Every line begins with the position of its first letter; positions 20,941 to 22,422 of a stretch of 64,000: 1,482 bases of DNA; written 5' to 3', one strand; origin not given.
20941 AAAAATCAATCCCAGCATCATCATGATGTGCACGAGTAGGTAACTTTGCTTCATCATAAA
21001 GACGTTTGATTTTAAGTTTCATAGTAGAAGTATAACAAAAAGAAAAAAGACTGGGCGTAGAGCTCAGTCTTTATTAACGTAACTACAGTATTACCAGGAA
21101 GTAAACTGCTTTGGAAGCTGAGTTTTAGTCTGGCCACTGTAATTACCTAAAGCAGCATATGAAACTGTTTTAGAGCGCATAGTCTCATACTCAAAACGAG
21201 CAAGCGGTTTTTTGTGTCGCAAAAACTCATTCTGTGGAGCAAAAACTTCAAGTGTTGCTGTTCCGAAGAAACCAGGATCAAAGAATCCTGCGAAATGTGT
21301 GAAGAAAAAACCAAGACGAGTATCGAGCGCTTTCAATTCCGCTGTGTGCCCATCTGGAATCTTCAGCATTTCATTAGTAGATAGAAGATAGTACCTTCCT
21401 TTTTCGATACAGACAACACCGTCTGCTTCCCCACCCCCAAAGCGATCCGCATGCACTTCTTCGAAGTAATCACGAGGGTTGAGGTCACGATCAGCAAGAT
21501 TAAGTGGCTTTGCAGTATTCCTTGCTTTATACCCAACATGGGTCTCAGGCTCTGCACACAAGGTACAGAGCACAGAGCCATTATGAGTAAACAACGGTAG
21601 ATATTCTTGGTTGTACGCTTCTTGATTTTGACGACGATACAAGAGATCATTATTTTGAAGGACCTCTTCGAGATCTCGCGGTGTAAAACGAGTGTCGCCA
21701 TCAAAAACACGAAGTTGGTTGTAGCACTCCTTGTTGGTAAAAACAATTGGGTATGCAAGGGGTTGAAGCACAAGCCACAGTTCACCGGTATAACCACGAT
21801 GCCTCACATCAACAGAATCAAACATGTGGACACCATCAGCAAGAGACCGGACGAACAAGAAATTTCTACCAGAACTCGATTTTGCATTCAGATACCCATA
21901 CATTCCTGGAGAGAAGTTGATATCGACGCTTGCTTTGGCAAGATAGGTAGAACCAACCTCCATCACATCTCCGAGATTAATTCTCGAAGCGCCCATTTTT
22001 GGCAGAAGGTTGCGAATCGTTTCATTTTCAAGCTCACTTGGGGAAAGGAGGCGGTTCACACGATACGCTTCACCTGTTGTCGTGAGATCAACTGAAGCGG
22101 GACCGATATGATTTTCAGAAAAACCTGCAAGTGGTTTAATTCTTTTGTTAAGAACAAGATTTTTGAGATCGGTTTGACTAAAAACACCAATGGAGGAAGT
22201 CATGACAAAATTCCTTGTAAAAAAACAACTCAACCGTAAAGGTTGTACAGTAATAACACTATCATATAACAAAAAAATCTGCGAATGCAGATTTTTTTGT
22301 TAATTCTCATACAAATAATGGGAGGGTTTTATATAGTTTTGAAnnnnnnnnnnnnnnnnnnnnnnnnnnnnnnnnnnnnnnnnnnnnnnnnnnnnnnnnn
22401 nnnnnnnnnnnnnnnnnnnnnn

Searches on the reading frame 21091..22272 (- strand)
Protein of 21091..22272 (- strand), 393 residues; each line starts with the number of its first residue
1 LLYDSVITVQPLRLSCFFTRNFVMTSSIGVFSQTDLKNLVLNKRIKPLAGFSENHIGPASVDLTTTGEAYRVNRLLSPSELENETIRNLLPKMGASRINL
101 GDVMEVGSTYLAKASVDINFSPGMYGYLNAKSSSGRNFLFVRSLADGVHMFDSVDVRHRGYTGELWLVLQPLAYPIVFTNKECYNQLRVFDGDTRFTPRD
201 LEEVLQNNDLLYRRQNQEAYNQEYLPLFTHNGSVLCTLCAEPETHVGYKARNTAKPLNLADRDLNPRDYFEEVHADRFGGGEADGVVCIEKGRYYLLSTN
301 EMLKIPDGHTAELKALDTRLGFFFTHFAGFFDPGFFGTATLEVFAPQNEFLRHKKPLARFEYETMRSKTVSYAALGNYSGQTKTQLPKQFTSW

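Call 11: search_protein_families(library=pfam, proteins=[window:21091-22272:-], max_evalue=0.01)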
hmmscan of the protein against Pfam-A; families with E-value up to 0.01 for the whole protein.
window:21091-22272:- (393 aa): 3 families
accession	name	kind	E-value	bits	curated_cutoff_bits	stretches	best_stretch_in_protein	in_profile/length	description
PF22769.1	DCD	-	1.2e-29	103.8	27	2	31-190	2-151/153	dCTP deaminase-like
PF06559.16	DCD_N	-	1.5e-25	90.4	21.4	1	28-192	2-163/164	2'-deoxycytidine 5'-triphosphate deaminase (DCD) N-terminal domain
PF22569.1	DCD_C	-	7e-20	71.6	22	1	230-390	24-192/192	2'-deoxycytidine 5'-triphosphate deaminase (DCD), C-terminal domain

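Call 12: search_protein_families(library=ncbifam, proteins=[window:21091-22272:-], max_evalue=0.01)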
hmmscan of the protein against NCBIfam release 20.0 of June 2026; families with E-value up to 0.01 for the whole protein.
window:21091-22272:- (393 aa): 2 families
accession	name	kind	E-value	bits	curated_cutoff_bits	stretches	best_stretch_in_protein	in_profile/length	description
NF005734.0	PRK07559.1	equivalog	6.5e-47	160.1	283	1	25-391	6-366/368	2'-deoxycytidine 5'-triphosphate deaminase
TIGR02274.1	dCTP_deam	equivalog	3.3e-15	56.2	92.8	1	281-388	66-179/180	dCTP deaminase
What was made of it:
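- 21091..22203 (-): dcd (long 2'-deoxycytidine 5'-triphosphate deaminase), intact. Calls 11 and 12.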
